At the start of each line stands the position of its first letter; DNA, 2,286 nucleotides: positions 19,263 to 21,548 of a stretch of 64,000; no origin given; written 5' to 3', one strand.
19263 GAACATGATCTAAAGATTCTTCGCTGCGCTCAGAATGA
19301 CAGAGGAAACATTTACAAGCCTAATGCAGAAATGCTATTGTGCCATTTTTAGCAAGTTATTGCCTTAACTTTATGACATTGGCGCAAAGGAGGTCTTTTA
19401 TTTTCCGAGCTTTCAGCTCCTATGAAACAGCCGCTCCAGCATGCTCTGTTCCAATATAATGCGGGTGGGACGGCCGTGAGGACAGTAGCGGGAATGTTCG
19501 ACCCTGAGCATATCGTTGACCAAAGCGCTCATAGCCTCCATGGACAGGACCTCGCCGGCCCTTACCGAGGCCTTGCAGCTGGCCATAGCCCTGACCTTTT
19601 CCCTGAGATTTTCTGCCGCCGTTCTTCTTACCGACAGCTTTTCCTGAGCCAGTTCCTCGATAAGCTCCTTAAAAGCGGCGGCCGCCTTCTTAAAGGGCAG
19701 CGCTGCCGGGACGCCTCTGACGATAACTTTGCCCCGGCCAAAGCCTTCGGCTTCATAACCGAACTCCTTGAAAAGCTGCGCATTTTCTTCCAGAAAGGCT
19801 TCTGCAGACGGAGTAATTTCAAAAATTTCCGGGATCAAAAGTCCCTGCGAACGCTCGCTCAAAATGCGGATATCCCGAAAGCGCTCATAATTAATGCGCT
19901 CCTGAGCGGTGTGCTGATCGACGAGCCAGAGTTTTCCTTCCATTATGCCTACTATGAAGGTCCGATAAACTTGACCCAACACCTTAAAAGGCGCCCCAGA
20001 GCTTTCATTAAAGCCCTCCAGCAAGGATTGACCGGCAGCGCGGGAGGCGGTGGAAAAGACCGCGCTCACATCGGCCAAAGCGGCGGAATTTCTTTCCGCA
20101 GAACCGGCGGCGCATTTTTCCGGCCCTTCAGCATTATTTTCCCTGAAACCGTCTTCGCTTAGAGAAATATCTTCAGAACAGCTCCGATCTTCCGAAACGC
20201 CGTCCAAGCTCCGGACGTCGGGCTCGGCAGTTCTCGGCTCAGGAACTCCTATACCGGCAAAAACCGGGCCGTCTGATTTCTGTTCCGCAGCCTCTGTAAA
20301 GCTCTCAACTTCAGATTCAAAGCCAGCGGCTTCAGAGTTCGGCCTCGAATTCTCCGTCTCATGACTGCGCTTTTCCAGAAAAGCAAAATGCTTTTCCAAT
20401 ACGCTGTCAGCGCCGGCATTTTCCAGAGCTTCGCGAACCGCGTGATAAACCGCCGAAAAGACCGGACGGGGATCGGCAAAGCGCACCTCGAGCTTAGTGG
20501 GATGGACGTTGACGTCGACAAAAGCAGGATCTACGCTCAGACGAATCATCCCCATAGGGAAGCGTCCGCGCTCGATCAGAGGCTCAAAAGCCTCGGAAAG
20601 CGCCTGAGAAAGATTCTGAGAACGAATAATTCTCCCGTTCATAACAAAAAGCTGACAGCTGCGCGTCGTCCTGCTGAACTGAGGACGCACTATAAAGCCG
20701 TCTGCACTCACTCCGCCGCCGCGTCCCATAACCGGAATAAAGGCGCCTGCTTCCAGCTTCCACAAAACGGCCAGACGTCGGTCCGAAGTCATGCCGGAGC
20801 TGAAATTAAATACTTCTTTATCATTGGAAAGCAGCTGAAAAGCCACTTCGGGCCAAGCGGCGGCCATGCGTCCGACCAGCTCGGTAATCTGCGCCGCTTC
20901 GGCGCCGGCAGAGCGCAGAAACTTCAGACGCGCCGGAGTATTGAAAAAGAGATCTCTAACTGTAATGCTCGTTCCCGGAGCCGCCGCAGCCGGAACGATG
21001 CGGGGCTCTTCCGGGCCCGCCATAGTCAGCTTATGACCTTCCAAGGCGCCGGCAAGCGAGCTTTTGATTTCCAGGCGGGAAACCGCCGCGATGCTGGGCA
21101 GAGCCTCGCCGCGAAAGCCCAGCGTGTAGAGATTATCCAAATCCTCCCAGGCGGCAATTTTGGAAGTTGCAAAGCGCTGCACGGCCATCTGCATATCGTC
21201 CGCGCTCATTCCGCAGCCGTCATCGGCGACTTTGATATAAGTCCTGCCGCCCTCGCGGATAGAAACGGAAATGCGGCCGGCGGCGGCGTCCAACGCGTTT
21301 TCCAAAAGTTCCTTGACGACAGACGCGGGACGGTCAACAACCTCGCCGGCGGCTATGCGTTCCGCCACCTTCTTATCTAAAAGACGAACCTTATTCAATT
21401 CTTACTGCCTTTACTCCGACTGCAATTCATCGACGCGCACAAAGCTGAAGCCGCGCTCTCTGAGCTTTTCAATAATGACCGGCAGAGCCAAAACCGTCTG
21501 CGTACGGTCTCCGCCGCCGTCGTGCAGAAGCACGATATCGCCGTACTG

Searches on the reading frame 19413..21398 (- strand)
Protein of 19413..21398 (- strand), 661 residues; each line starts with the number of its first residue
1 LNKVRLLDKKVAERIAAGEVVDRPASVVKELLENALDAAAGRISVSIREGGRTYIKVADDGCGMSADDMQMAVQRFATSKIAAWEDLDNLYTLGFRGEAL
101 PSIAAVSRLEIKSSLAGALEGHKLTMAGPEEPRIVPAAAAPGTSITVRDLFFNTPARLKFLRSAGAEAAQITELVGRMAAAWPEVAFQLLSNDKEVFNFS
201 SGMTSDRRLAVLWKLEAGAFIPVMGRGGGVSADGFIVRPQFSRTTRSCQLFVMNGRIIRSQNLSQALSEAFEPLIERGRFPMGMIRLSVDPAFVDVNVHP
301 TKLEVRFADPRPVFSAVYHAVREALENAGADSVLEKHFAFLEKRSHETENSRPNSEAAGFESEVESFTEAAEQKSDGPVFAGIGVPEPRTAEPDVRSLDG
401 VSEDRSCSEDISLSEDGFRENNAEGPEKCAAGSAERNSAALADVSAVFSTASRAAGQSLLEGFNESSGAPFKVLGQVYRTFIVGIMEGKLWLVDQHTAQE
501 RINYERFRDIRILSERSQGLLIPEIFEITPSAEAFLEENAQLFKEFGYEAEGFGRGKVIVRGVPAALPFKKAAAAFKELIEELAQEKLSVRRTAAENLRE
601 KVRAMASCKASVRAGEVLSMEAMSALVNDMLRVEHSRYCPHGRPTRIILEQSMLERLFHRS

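Call 28: find_related_loci(query=window:19413-21398:-, collection=genome_contigs, flank=10000)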
Query window:19413-21398:- (661 aa) in genome_contigs; peptide patterns used: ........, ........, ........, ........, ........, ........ (x = any residue, [..] = any of these).
134 stretches matched a pattern; 3 encode a relative of the query (tblastn E <= 1e-3); 3 distinct loci.
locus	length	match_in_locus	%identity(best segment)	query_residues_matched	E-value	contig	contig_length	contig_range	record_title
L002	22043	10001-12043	59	3-660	0e+0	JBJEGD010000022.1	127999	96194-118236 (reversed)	MAG: Candidatus Bruticola sp. isolate LOHA09_bin.039 NODE_37_length_127999_cov_9.788400, whole genome shotgun sequence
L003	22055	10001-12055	59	3-660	0e+0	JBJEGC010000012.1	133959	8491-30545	MAG: Candidatus Bruticola sp. isolate PUUB49_bin.005 NODE_27_length_133959_cov_12.186141, whole genome shotgun sequence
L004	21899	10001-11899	32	4-660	7e-85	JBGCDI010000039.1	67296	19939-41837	MAG: Phycisphaerales bacterium isolate SGMAG-77 contig39, whole genome shotgun sequence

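Call 34: find_homologous_proteins(query=window:19413-21398:-, max_evalue=1e-50)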
Query window:19413-21398:- (661 aa): 7997 proteins with E <= 1e-50 among 8000 candidates; the best 120 are listed.
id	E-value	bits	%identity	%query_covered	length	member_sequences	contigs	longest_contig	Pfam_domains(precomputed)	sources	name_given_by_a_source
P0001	0.0e+0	1438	100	100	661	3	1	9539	PF01119.26,PF08676.17,PF02518.32,PF13589.13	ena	-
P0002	1.9e-289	979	70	99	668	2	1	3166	PF01119.26,PF08676.17,PF02518.32,PF13589.13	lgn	-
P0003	3.5e-242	823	59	100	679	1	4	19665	PF01119.26,PF08676.17,PF02518.32,PF13589.13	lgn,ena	-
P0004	4.4e-241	820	59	100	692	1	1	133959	PF01119.26,PF08676.17,PF02518.32,PF13589.13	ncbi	ncbi:MAG: DNA mismatch repair endonuclease MutL [Candidatus Bruticola sp.]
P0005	1.3e-238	812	59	100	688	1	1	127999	PF01119.26,PF08676.17,PF02518.32,PF13589.13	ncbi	ncbi:MAG: DNA mismatch repair endonuclease MutL [Candidatus Bruticola sp.]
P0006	2.9e-238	810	58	100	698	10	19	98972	PF01119.26,PF08676.17,PF02518.32,PF13589.13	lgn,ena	-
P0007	4.7e-238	810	59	100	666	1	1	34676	PF01119.26,PF08676.17,PF02518.32,PF13589.13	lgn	-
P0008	3.0e-237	807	56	100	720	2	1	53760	PF01119.26,PF08676.17,PF02518.32,PF13589.13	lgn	-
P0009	7.8e-237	806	57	100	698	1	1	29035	PF01119.26,PF08676.17,PF02518.32,PF13589.13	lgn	-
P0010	1.0e-236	805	70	52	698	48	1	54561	PF01119.26,PF08676.17,PF02518.32,PF13589.13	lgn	-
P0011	1.7e-233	795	57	100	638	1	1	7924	PF01119.26,PF08676.17,PF02518.32,PF13589.13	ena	-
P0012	6.7e-233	793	69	54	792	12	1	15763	PF01119.26,PF08676.17,PF02518.32,PF13589.13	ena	-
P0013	7.7e-231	786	69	52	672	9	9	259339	PF01119.26,PF08676.17,PF02518.32,PF13589.13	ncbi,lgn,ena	-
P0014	1.1e-226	772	66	51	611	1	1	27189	PF01119.26,PF08676.17,PF02518.32,PF13589.13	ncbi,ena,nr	ncbi:DNA mismatch repair endonuclease MutL [bacterium]|nr:DNA mismatch repair endonuclease MutL [bac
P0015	2.7e-213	728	69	44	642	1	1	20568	PF01119.26,PF08676.17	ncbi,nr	ncbi:TPA: hypothetical protein DD394_03605, partial [bacterium UBP9_UBA11836]|nr:hypothetical protei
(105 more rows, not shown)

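Call 35: list_cluster_members(proteins=[P0001])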
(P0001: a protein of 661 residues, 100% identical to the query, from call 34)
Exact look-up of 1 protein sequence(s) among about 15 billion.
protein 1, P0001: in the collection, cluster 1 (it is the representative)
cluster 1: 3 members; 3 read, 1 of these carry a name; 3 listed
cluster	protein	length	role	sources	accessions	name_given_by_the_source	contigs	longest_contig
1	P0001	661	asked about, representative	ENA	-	-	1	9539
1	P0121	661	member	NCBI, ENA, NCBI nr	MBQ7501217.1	DNA mismatch repair endonuclease MutL [bacterium]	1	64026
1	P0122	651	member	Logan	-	-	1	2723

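Call 36: find_encoding_contigs(protein=P0001, flank=10000, max_places=6)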
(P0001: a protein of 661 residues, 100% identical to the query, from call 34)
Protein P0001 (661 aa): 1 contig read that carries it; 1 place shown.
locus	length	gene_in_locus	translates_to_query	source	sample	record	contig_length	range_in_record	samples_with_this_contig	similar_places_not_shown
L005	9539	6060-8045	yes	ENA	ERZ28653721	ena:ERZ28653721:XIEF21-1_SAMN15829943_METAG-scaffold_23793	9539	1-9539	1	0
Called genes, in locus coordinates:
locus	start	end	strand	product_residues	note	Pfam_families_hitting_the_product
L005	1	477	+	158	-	?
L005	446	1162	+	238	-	-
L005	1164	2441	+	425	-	-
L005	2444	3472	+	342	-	PF00482:T2SSF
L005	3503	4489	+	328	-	-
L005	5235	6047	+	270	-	PF01522:Polysacc_deac_1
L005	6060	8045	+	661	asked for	PF02518:HATPase_c, PF13589:HATPase_c_3, PF01119:DNA_mis_repair, PF08676:MutL_C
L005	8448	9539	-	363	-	?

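Call 37: find_encoding_contigs(protein=P0122, flank=10000, max_places=6)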
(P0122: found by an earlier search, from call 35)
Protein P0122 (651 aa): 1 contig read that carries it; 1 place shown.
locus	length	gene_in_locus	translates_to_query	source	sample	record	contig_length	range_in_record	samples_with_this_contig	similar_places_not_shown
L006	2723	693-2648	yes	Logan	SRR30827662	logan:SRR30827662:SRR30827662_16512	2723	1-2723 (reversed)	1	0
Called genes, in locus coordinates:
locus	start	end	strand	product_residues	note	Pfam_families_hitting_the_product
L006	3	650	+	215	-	?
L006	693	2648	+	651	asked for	PF02518:HATPase_c, PF13589:HATPase_c_3, PF01119:DNA_mis_repair, PF08676:MutL_C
